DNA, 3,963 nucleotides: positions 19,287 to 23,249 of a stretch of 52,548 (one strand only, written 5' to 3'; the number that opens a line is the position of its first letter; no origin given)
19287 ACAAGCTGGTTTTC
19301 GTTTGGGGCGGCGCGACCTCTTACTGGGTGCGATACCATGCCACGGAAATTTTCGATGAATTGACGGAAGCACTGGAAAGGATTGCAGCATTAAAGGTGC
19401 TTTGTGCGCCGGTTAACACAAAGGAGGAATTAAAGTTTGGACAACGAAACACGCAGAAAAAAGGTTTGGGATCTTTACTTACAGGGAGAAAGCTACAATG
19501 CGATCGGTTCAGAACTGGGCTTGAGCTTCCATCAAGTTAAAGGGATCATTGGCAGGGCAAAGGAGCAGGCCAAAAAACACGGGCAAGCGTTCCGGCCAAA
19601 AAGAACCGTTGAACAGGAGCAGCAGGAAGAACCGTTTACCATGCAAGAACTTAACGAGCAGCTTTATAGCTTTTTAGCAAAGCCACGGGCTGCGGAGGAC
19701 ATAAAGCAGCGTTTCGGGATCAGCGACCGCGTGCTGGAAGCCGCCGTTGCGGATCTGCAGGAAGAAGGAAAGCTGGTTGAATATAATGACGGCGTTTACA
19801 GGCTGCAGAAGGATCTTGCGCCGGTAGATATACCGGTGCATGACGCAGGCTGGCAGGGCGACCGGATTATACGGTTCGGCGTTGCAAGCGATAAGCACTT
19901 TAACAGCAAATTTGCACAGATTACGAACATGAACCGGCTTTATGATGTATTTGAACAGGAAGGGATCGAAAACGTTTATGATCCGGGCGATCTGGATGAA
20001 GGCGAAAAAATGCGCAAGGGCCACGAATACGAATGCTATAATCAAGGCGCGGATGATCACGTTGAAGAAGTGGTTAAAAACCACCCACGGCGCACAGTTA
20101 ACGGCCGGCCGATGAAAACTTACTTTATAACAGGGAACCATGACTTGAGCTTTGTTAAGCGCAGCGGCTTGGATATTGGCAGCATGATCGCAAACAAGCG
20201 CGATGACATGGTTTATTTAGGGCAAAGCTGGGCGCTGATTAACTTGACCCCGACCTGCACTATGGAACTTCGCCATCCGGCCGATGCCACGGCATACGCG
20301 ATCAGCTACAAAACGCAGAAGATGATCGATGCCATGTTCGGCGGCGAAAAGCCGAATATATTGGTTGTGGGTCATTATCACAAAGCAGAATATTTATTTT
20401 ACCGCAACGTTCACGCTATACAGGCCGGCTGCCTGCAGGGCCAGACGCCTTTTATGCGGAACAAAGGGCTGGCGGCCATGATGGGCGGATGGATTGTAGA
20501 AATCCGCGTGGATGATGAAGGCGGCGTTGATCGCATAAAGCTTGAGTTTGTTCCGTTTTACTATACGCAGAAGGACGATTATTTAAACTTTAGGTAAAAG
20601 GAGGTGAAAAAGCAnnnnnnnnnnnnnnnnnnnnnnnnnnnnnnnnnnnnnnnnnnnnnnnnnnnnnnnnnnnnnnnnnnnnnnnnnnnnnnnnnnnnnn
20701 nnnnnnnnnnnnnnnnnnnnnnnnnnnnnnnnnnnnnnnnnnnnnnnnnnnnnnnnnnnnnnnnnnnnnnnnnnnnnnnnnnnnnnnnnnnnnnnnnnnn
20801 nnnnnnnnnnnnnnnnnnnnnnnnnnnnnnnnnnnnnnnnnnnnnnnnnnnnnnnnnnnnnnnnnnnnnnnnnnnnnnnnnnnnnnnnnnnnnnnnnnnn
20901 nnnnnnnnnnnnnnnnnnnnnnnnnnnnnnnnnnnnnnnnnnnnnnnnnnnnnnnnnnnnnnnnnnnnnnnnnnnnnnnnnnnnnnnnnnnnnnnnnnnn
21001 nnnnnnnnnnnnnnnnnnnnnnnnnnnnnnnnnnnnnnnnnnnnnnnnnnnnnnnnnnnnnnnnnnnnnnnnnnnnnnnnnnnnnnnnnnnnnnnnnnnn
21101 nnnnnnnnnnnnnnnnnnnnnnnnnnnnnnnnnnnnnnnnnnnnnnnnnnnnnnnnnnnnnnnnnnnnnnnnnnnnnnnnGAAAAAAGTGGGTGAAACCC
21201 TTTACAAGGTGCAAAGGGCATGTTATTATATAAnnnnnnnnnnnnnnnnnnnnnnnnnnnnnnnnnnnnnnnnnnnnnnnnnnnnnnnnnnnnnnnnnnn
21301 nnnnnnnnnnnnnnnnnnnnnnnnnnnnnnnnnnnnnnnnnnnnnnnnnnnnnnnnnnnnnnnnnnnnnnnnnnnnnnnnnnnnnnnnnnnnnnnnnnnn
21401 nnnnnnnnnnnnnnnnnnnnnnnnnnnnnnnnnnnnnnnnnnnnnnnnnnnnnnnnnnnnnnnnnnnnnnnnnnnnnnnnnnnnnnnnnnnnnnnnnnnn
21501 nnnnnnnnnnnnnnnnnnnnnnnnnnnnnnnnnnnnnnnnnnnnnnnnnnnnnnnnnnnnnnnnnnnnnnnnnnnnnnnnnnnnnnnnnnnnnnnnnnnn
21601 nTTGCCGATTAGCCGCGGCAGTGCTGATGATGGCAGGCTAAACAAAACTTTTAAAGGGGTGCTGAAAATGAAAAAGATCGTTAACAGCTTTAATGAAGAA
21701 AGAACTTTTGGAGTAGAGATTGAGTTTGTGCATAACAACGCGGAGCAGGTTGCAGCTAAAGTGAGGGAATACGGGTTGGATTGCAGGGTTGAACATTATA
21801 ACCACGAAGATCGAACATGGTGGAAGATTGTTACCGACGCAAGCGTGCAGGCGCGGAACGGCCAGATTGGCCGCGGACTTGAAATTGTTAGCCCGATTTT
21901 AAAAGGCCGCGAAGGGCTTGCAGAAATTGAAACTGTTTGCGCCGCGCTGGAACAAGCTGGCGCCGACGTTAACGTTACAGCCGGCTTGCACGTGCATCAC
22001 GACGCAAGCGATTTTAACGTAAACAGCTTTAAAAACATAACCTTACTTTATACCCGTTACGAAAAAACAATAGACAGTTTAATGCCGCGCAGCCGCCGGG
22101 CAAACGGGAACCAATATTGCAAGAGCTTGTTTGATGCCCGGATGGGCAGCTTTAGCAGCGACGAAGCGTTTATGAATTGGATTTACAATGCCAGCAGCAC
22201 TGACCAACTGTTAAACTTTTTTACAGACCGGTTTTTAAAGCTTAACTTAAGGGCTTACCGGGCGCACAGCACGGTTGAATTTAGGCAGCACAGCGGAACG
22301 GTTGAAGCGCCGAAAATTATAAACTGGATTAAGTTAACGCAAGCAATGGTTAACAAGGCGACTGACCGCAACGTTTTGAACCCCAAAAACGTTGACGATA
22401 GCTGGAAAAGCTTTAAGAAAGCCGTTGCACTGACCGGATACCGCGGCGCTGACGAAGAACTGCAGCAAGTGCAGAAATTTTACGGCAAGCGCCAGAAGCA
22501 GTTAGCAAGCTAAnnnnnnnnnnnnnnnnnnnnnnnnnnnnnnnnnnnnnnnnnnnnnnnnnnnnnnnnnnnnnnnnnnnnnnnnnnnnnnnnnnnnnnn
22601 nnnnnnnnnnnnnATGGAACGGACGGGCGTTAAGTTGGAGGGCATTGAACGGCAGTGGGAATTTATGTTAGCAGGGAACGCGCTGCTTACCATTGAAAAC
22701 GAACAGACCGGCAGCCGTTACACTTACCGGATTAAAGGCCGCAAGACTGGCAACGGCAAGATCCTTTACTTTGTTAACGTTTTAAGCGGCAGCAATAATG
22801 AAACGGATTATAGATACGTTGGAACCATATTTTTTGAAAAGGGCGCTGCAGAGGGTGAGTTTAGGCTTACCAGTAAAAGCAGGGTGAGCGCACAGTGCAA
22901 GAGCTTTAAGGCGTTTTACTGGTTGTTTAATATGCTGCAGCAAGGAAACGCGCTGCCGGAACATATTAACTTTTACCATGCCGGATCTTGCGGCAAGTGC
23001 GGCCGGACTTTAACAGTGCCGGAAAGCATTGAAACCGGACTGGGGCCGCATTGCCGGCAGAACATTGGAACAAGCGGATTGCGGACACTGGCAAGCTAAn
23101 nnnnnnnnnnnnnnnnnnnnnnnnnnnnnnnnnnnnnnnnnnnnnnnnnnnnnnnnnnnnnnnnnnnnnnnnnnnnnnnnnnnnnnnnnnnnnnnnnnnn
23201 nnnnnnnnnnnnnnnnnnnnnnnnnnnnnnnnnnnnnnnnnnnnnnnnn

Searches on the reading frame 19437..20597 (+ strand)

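Call 73: search_protein_families(library=pfam, proteins=[window:19437-20597:+], max_evalue=0.01)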
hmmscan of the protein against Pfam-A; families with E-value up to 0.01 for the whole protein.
window:19437-20597:+ (386 aa): 2 families
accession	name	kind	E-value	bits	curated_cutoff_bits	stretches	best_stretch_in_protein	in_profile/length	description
PF12850.12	Metallophos_2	-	0.00016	22.2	27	1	146-336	2-138/154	Calcineurin-like phosphoesterase superfamily domain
PF13518.12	HTH_28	-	0.00062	20.2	25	1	7-44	2-39/52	Helix-turn-helix domain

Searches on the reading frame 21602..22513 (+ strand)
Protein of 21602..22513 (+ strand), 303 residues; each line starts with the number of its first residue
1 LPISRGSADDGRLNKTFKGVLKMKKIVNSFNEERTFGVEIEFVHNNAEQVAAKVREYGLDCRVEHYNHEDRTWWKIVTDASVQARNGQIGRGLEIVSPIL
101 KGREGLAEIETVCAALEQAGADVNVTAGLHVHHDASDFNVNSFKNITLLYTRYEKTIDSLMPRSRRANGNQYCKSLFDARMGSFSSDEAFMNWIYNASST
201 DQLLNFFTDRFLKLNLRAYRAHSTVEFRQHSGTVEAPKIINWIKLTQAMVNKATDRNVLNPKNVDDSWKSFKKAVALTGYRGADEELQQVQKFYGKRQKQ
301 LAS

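Call 23: search_protein_families(library=pfam, proteins=[window:21602-22513:+], max_evalue=0.01)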
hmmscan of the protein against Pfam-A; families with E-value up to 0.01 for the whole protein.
window:21602-22513:+ (303 aa): 1 family
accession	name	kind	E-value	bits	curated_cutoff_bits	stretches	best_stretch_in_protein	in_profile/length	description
PF12224.13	Amidoligase_2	-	1.1e-46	160.2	22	1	32-250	1-245/245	Putative amidoligase enzyme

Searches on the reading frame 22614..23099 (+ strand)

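Call 23: search_protein_families(library=pfam, proteins=[window:22614-23099:+], max_evalue=0.01)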
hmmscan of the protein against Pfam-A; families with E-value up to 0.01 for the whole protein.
window:22614-23099:+ (161 aa): 1 family
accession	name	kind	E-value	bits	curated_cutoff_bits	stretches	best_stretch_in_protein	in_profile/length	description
PF19474.4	DUF6011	-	1.3e-11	44.2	26.6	1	121-150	6-35/37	Family of unknown function (DUF6011)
